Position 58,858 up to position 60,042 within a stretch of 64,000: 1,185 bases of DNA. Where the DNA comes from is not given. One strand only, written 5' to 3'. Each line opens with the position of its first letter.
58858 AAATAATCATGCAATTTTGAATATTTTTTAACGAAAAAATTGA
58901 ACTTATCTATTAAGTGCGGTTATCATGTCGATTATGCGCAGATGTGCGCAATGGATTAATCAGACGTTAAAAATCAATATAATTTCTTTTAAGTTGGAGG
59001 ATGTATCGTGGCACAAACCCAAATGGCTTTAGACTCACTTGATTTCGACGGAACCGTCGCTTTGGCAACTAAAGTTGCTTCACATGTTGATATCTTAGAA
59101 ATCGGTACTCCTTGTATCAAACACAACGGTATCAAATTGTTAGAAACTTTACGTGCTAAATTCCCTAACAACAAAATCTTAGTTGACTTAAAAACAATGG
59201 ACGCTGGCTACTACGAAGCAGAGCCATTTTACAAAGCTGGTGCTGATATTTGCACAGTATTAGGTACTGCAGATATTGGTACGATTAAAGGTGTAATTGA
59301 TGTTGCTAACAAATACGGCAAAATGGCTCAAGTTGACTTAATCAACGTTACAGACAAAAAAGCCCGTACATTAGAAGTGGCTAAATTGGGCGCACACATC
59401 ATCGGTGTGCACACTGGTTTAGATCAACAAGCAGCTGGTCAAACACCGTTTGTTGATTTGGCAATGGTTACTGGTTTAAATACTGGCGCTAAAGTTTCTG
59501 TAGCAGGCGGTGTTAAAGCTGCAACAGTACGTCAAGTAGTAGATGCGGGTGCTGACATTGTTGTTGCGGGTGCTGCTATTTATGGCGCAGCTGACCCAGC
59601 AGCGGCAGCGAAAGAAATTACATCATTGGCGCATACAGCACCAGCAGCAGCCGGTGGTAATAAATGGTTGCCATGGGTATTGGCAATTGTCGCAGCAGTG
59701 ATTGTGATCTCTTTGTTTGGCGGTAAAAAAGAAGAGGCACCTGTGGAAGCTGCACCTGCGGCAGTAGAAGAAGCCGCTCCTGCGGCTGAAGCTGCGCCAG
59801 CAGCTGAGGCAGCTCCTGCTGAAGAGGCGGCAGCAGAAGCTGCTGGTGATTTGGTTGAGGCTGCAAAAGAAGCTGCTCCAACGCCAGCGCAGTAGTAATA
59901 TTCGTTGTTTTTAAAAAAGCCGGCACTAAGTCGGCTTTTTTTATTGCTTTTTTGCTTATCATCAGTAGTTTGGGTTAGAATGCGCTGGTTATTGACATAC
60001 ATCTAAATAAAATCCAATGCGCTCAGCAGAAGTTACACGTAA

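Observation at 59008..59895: Membrane-anchored hexulose-6-phosphate synthase with an acidic EAAPAA tail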

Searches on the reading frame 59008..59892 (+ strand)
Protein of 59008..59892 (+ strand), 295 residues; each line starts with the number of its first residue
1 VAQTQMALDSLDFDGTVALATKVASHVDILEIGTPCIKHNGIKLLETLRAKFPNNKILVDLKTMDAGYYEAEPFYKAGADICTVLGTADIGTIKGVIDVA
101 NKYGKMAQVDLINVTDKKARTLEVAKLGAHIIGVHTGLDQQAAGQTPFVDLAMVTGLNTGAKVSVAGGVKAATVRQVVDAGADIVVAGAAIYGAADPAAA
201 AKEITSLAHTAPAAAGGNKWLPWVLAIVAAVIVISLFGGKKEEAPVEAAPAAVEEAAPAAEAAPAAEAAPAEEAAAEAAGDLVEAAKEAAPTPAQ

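Call 3: search_protein_families(library=pfam, proteins=[window:59008-59892:+], max_evalue=0.01)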
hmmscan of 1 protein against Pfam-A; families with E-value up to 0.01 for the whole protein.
window:59008-59892:+ (295 aa): 3 families
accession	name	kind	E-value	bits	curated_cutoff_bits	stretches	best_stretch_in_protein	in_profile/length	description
PF00215.30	OMPdecase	-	4.8e-39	135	27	1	5-204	4-221/221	Orotidine 5'-phosphate decarboxylase / HUMPS family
PF00834.25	Ribul_P_3_epim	-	3.5e-05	23.7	21.1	1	90-192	91-198/198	Ribulose-phosphate 3 epimerase family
PF01729.25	QRPTase_C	-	0.0066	16.6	23.1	0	116-194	88-161/169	Quinolinate phosphoribosyl transferase, C-terminal domain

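Call 4: search_protein_families(library=ncbifam, proteins=[window:59008-59892:+], max_evalue=0.01)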
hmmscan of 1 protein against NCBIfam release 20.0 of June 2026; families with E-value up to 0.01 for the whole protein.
window:59008-59892:+ (295 aa): 14 families
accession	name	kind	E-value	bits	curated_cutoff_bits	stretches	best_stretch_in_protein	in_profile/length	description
NF041755.1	RuMP_HxlAB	equivalog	2.4e-86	290.2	500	1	4-210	6-212/391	bifunctional 3-hexulose-6-phosphate synthase/6-phospho-3-hexuloisomerase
TIGR03128.2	RuMP_HxlA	equivalog_domain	6e-73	244.9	200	1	5-206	2-203/205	3-hexulose-6-phosphate synthase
NF005442.0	PRK07028.1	equivalog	1.2e-49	169.1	593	1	3-207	5-209/430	bifunctional hexulose-6-phosphate synthase/ribonuclease regulator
NF009833.0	PRK13307.1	equivalog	7.2e-34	117.3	274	1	5-204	176-375/392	bifunctional 5,6,7,8-tetrahydromethanopterin hydro-lyase/3-hexulose-6-phosphate synthase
NF009832.1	PRK13306.1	subfamily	7.5e-33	113.8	250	1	4-205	5-207/215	3-dehydro-L-gulonate-6-phosphate decarboxylase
NF009831.0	PRK13305.1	equivalog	3.4e-25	88.7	294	1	4-205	6-208/220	3-keto-L-gulonate-6-phosphate decarboxylase UlaD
TIGR01740.1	pyrF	equivalog_domain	1.6e-13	50.9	92.3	1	6-204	3-215/216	orotidine-5'-phosphate decarboxylase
NF010386.0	PRK13813.1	equivalog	2e-12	47.1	208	1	6-206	9-211/216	orotidine 5'-phosphate decarboxylase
TIGR01163.1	rpe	equivalog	3.9e-09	36.2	212.6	1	41-203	45-209/211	ribulose-phosphate 3-epimerase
NF001273.0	PRK00230.1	equivalog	3.8e-08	33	193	1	6-115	9-116/233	orotidine-5'-phosphate decarboxylase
NF004076.0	PRK05581.1-4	subfamily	1.4e-05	24.4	165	1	72-202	79-213/221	ribulose-phosphate 3-epimerase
TIGR00693.1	thiE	equivalog_domain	0.00072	18.9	145.1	1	149-203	139-196/197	thiamine phosphate synthase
TIGR01334.1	modD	hypoth_equivalog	0.0015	18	178.85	1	154-194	229-269/277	ModD protein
NF003198.0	PRK04169.1-2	subfamily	0.0071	15.5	247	1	126-208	161-246/249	geranylgeranylglyceryl/heptaprenylglyceryl phosphate synthase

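Call 5: search_solved_structures(query=window:59008-59892:+, show_alignments=2)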
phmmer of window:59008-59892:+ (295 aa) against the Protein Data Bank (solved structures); distinct sequences matched with E-value up to 0.001: 85 (the best 60 are shown).
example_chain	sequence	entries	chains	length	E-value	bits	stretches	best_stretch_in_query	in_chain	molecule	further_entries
3ajx_A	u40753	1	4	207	8.6e-48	166.5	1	4-205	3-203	3-hexulose-6-phosphate synthase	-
3f4w_A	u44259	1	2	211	5.2e-45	157.4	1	4-206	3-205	Putative hexulose 6 phosphate synthase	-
9lj9_B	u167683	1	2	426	1.3e-44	156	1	5-207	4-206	3-hexulose-6-phosphate synthase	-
1xbx_A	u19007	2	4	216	1.9e-23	86.7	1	4-204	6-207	3-keto-L-gulonate 6-phosphate decarboxylase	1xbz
1xby_A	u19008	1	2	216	4.8e-23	85.4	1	4-204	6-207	3-keto-L-gulonate 6-phosphate decarboxylase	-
1kv8_A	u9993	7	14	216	6.1e-22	81.8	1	4-204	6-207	3-Keto-L-Gulonate 6-Phosphate Decarboxylase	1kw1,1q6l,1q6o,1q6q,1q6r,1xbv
1so5_A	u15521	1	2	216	1.2e-21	80.9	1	4-204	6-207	3-keto-L-gulonate 6-phosphate decarboxylase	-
1so4_A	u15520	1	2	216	4.3e-21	79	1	4-204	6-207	3-keto-L-gulonate 6-phosphate decarboxylase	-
1so3_A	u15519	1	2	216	5.5e-21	78.6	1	4-204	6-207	3-keto-L-gulonate 6-phosphate decarboxylase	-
1so6_A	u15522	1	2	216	1e-20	77.7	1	4-204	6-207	3-keto-L-gulonate 6-phosphate decarboxylase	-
3ieb_A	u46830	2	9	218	8.3e-18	68.2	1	4-201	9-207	Hexulose-6-phosphate synthase SgbH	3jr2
3exr_A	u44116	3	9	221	8.4e-17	64.9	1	4-203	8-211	RmpD (Hexulose-6-phosphate synthase)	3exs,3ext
4fx8_A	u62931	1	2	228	2.8e-08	37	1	5-204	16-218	Orotidine 5'-phosphate decarboxylase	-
4gc4_A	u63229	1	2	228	3.2e-08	36.8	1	5-204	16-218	Orotidine 5'-phosphate decarboxylase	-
3nqd_A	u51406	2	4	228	3.8e-08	36.5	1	5-204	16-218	Orotidine 5'-phosphate decarboxylase | Orotidine 5'-monophosphate decarboxylase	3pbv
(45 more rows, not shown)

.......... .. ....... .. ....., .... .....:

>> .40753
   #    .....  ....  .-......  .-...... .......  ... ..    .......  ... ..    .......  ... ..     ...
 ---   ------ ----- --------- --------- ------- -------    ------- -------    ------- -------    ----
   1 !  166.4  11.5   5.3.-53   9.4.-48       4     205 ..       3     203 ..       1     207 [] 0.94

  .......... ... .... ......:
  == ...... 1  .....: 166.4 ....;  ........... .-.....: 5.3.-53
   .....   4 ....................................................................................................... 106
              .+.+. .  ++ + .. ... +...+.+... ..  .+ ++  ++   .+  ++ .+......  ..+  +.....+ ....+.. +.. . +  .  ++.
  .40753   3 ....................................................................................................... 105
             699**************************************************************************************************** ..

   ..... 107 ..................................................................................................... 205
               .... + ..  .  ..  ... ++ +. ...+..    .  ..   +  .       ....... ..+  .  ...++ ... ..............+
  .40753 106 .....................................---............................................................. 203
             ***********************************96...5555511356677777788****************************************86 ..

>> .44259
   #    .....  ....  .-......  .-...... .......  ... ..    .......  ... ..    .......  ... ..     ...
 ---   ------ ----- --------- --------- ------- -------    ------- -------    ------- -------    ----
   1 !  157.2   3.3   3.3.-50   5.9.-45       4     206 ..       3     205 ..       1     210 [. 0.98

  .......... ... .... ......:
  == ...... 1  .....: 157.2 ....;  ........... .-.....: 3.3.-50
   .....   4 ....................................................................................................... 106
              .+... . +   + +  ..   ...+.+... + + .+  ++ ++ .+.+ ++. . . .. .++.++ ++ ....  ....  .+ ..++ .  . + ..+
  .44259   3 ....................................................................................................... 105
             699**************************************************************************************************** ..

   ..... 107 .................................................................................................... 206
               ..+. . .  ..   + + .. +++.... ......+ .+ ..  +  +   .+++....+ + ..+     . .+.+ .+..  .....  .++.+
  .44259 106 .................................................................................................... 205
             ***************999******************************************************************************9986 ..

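Call 6: find_homologous_proteins(query=window:59008-59892:+, max_evalue=1e-10)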
Query window:59008-59892:+ (295 aa): 2060 proteins with E <= 1e-10 among 8000 candidates; the best 120 are listed.
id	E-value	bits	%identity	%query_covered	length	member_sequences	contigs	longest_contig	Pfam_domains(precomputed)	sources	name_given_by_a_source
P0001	1.6e-159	548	96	95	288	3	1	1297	PF00215.31,PF00834.26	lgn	-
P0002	4.5e-157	540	96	82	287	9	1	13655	PF00215.31,PF00834.26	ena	-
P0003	8.2e-155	532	86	100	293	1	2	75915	PF00215.31,PF00834.26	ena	-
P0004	9.9e-142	489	91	82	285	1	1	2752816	PF00215.31,PF00834.26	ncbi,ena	-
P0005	1.3e-139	482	87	85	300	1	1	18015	PF00215.31,PF00834.26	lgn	-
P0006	6.3e-139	480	86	86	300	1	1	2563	PF00215.31,PF00834.26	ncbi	ncbi:MAG TPA: 3-hexulose-6-phosphate synthase [Methylophilus sp.]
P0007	1.6e-138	479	93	76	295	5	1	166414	PF00215.31,PF00834.26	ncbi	ncbi:MAG: 3-hexulose-6-phosphate synthase [Methylophilus sp.]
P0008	7.6e-138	477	85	86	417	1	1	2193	PF00691.26,PF00215.31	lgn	-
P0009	1.0e-137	476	85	91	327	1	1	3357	PF00215.31,PF00834.26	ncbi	-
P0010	2.1e-137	475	92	76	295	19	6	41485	PF00215.31,PF00834.26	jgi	jgi:3-hexulose-6-phosphate synthase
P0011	2.3e-136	472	83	98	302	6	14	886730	PF00215.31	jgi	jgi:3-hexulose-6-phosphate synthase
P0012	2.5e-136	472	88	84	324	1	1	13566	PF00215.31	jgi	jgi:3-hexulose-6-phosphate synthase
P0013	2.6e-136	472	88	80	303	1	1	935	PF00215.31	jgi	jgi:3-hexulose-6-phosphate synthase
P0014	2.7e-136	472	85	89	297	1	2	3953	PF00215.31,PF00834.26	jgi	jgi:3-hexulose-6-phosphate synthase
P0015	6.0e-136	470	81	99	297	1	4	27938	PF00215.31,PF00834.26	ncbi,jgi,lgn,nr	ncbi:MAG: 3-hexulose-6-phosphate synthase [Methylophilaceae bacterium 17-44-8]|jgi:3-hexulose-6-phos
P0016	1.0e-135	470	88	81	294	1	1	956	PF00215.31,PF00834.26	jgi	-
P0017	3.2e-135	468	93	76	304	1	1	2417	PF00215.31,PF00834.26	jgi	jgi:3-hexulose-6-phosphate synthase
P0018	3.8e-135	468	85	86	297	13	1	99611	PF00215.31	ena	-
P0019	9.0e-135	467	86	84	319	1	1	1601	PF00215.31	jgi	jgi:3-hexulose-6-phosphate synthase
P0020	1.1e-134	466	86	84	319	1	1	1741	PF00215.31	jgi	jgi:3-hexulose-6-phosphate synthase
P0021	2.2e-134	465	92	76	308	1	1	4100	PF00215.31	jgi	jgi:3-hexulose-6-phosphate synthase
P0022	4.5e-134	464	92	76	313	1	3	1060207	PF00215.31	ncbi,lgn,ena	-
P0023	7.2e-134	464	86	85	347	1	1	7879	PF00215.31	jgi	jgi:3-hexulose-6-phosphate synthase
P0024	8.2e-134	463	86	83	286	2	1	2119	PF00215.31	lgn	-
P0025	9.2e-134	463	85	86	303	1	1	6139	PF00215.31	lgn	-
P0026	1.3e-133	463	84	87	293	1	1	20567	PF00215.31,PF00834.26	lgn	-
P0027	1.5e-133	463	89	76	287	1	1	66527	PF00215.31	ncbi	-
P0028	1.8e-133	462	86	87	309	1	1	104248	PF00215.31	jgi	jgi:3-hexulose-6-phosphate synthase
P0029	1.9e-133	462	85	86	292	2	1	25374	PF00215.31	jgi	jgi:3-hexulose-6-phosphate synthase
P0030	2.2e-133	462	92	76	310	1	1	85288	PF00215.31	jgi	jgi:3-hexulose-6-phosphate synthase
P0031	2.3e-133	462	85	86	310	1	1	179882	PF00215.31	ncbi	ncbi:MAG: 3-hexulose-6-phosphate synthase [Methylotenera sp.]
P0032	3.3e-133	461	88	82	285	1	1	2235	PF00215.31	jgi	-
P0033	3.4e-133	461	93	76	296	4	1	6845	PF00215.31,PF00834.26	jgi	jgi:3-hexulose-6-phosphate synthase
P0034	3.7e-133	461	92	76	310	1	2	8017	PF00215.31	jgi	jgi:3-hexulose-6-phosphate synthase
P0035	4.3e-133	461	87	81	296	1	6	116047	PF00215.31,PF00834.26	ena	-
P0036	5.2e-133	461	85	86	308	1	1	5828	PF00215.31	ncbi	-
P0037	6.2e-133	461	92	76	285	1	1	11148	PF00215.31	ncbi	ncbi:MAG: 3-hexulose-6-phosphate synthase [Methylophilaceae bacterium]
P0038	8.7e-133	460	85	87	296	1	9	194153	PF00215.31,PF00834.26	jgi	jgi:3-hexulose-6-phosphate synthase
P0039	9.9e-133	460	83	93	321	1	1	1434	PF00215.31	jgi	jgi:3-hexulose-6-phosphate synthase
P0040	1.1e-132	460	84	86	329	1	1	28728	PF00215.31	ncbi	-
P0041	1.3e-132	459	85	87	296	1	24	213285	PF00215.31,PF00834.26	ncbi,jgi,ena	jgi:3-hexulose-6-phosphate synthase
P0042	1.4e-132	459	84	89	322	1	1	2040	PF00215.31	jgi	jgi:3-hexulose-6-phosphate synthase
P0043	1.6e-132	459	89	81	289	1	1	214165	PF00215.31,PF00834.26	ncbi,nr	ncbi:MAG: 3-hexulose-6-phosphate synthase [Methylophilus sp.]|nr:3-hexulose-6-phosphate synthase [Me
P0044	1.6e-132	459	86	86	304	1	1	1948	PF00215.31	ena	-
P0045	1.6e-132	459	88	76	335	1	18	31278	PF00215.31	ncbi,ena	-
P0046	1.8e-132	459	83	86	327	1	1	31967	PF00215.31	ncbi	-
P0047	1.8e-132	459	86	86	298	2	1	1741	PF00215.31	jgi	-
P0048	1.9e-132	459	86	86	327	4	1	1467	PF00215.31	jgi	jgi:3-hexulose-6-phosphate synthase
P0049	1.9e-132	459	91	76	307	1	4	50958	PF00215.31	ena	-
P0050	3.0e-132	458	92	76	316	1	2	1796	PF00215.31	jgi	jgi:3-hexulose-6-phosphate synthase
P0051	3.0e-132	458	83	82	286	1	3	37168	PF00215.31,PF00834.26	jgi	jgi:3-hexulose-6-phosphate synthase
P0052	3.6e-132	458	85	86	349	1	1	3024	PF00215.31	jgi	jgi:3-hexulose-6-phosphate synthase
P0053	3.7e-132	458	92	76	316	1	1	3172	PF00215.31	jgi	-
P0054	3.7e-132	458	83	90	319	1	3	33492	PF00215.31,PF00834.26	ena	-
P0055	3.8e-132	458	75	100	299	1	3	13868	PF00215.31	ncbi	-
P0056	3.8e-132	458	87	82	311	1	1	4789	PF00215.31,PF00834.26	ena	-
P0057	4.1e-132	458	84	87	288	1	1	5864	PF00215.31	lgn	-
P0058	4.6e-132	458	85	84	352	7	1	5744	PF00215.31,PF00834.26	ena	-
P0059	5.3e-132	457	89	81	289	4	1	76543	PF00215.31,PF00834.26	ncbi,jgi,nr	ncbi:MAG: 3-hexulose-6-phosphate synthase [Methylophilus sp.]|nr:3-hexulose-6-phosphate synthase [Me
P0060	5.3e-132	457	91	76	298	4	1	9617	PF00215.31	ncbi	-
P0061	5.4e-132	457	92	76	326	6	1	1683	PF00215.31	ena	-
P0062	7.7e-132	457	92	76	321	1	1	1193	PF00215.31,PF00834.26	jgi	jgi:3-hexulose-6-phosphate synthase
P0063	8.2e-132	457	84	88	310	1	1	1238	PF00215.31,PF00834.26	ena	-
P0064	8.2e-132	457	84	86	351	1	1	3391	PF00215.31,PF00834.26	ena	-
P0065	9.1e-132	457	92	76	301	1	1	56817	PF00215.31,PF00834.26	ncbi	ncbi:MAG: 3-hexulose-6-phosphate synthase [Methylotenera sp.]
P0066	9.6e-132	457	85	81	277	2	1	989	PF00215.31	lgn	-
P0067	1.0e-131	457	83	88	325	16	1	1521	PF00215.31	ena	-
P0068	1.3e-131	456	84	85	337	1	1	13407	PF00215.31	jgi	jgi:3-hexulose-6-phosphate synthase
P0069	1.4e-131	456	84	86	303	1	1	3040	PF00215.31,PF00834.26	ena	-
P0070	1.7e-131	456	86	84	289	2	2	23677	PF00215.31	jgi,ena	-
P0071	1.8e-131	456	82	91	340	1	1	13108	PF00215.31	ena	-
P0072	1.9e-131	456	78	92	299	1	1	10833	PF00215.31,PF00834.26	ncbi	ncbi:MAG: 3-hexulose-6-phosphate synthase [Pseudomonadota bacterium]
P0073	2.0e-131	456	86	86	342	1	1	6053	PF00215.31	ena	-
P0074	2.2e-131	455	79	83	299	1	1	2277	PF00215.31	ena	-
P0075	2.2e-131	455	78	92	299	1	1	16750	PF00215.31,PF00834.26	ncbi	ncbi:MAG: 3-hexulose-6-phosphate synthase [Pseudomonadota bacterium]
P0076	2.6e-131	455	85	86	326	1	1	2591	PF00215.31,PF00834.26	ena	-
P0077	2.6e-131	455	92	76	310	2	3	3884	PF00215.31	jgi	jgi:3-hexulose-6-phosphate synthase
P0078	3.2e-131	455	88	79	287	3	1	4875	PF00215.31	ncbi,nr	ncbi:MAG TPA: 3-hexulose-6-phosphate synthase, partial [Methylophilaceae bacterium]|nr:3-hexulose-6-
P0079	3.5e-131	455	83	85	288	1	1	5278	PF00215.31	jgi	jgi:3-hexulose-6-phosphate synthase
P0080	3.6e-131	455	85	81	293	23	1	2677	PF00215.31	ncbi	-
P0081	3.7e-131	455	87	83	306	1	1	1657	PF00215.31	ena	-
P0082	3.7e-131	455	83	87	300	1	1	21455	PF00215.31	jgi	-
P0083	3.8e-131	455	92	76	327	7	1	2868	PF00215.31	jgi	-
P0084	3.9e-131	455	93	76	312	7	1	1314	PF00215.31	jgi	jgi:3-hexulose-6-phosphate synthase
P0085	4.2e-131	455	84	86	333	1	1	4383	PF00215.31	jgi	jgi:3-hexulose-6-phosphate synthase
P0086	4.4e-131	454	82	95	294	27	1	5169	PF00215.31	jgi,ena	jgi:3-hexulose-6-phosphate synthase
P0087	4.4e-131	454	84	87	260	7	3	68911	PF00215.31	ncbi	-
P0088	4.9e-131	454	84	86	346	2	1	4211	PF00215.31,PF00834.26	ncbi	-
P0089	5.1e-131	454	84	86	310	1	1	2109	PF00215.31,PF00834.26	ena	-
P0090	5.2e-131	454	84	88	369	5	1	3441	PF00215.31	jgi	jgi:3-hexulose-6-phosphate synthase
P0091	5.2e-131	454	83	85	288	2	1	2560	PF00215.31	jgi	jgi:3-hexulose-6-phosphate synthase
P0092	5.3e-131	454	85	76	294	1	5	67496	PF00215.31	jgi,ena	jgi:3-hexulose-6-phosphate synthase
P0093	5.4e-131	454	76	98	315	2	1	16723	PF00215.31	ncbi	-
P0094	5.6e-131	454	86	84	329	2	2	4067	PF00215.31,PF00834.26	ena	-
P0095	5.7e-131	454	79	97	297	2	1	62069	PF00215.31,PF00834.26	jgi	jgi:3-hexulose-6-phosphate synthase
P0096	6.1e-131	454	83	81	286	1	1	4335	PF00215.31,PF00834.26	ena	-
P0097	6.3e-131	454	82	95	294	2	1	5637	PF00215.31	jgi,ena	jgi:3-hexulose-6-phosphate synthase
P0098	6.6e-131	454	85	86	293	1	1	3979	PF00215.31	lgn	-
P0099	6.9e-131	454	80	94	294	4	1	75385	PF00215.31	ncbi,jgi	jgi:3-hexulose-6-phosphate synthase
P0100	7.3e-131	454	84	80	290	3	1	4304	PF00215.31,PF00834.26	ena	-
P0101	7.9e-131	454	83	83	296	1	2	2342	PF00215.31,PF00834.26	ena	-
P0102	8.1e-131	454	92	76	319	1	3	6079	PF00215.31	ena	-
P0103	8.6e-131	453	78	99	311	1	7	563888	PF00215.31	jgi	jgi:3-hexulose-6-phosphate synthase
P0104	8.9e-131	453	85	86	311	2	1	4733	PF00215.31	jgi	jgi:3-hexulose-6-phosphate synthase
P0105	9.2e-131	453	83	86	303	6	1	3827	PF00215.31,PF00834.26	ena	-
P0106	9.3e-131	453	86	87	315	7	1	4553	PF00215.31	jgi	jgi:3-hexulose-6-phosphate synthase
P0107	1.3e-130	453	84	83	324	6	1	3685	PF00215.31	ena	-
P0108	1.4e-130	453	82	94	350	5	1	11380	PF00215.31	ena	-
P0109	1.5e-130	453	86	86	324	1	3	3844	PF00215.31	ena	-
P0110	1.5e-130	453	90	76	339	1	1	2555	PF00215.31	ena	-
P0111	1.6e-130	453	85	81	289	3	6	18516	PF00215.31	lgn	-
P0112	1.6e-130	453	86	86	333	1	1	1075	PF00215.31,PF00834.26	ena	-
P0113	1.6e-130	453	85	86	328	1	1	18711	PF00215.31,PF00834.26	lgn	-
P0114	1.7e-130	452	91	76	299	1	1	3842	PF00215.31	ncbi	-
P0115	1.8e-130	452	85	81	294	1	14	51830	PF00215.31,PF00834.26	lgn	-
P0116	1.8e-130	452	87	81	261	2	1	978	PF00215.31,PF00834.26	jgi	jgi:3-hexulose-6-phosphate synthase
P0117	1.9e-130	452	80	82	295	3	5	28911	PF00215.31,PF00834.26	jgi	jgi:3-hexulose-6-phosphate synthase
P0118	1.9e-130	452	84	80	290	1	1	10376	PF00215.31,PF00834.26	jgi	-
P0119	2.0e-130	452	87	82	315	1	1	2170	PF00215.31,PF00834.26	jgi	jgi:3-hexulose-6-phosphate synthase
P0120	2.0e-130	452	84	86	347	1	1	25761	PF00215.31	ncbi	-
